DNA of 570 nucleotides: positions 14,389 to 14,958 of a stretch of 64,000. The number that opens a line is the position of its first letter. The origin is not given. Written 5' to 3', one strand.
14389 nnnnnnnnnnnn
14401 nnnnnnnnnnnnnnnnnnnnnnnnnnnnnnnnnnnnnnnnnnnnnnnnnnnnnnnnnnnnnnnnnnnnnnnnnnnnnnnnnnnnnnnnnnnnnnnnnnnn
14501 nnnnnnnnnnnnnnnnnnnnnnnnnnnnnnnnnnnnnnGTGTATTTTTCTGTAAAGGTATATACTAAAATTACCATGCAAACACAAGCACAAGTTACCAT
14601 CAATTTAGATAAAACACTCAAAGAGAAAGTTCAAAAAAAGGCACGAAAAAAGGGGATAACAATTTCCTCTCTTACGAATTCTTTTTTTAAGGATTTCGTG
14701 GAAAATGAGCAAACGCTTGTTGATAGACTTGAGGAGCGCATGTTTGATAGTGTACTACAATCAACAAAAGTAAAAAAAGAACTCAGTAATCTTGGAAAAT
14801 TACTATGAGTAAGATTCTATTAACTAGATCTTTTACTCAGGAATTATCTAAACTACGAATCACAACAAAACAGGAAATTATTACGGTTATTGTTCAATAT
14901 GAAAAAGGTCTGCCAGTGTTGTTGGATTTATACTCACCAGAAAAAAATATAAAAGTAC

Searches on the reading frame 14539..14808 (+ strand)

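Call 11: search_protein_families(library=pfam, proteins=[window:14539-14808:+], max_evalue=0.01)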
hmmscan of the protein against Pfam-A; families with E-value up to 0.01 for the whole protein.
window:14539-14808:+ (89 aa): 2 families
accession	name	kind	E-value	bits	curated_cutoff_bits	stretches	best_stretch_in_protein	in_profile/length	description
PF19891.5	DUF6364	-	8.3e-06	26.6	27.3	1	17-81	3-61/70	Family of unknown function (DUF6364)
PF12441.14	CopG_antitoxin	-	0.00026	22.1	28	1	14-51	40-77/79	CopG antitoxin of type II toxin-antitoxin system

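Call 75: search_protein_families(library=ncbifam, proteins=[window:14539-14808:+], max_evalue=1)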
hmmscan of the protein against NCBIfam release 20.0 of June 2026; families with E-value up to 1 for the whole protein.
window:14539-14808:+ (89 aa): 9 families
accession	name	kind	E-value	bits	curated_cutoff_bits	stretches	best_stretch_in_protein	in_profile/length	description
TIGR02384.1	RelB_DinJ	subfamily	0.00051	20.2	45.65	1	13-58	1-45/85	type II toxin-antitoxin system RelB/DinJ family antitoxin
TIGR02247.1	HAD-1A3-hyp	subfamily_domain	0.00074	19.3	125.4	1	11-78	84-148/211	epoxide hydrolase N-terminal domain-like phosphatase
TIGR01008.1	uS3_euk_arch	equivalog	0.00086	19.1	150.25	1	30-84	48-103/195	30S ribosomal protein S3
NF008412.0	PRK11235.1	equivalog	0.0015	18.7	96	1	17-63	2-48/80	type II toxin-antitoxin system RelB/DinJ family antitoxin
NF041678.1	trans_antitermLacT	equivalog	0.0075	15.8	500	1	21-84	175-238/286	transcription antiterminator LacT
NF047341.1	lactose_RbsR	equivalog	0.013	14.9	382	1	3-63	30-89/331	ribose utilization transcriptional repressor RbsR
NF041264.1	MobA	equivalog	0.021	15.3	80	1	14-45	2-33/91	plasmid mobilization protein MobA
NF050811.1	RelB_ParD_antitoxin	subfamily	0.025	14.8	60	1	23-68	3-48/83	type II toxin-antitoxin system RelB/ParD family antitoxin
NF006770.0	PRK09290.1-4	equivalog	0.053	12.2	372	1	15-69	287-340/403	allantoate amidohydrolase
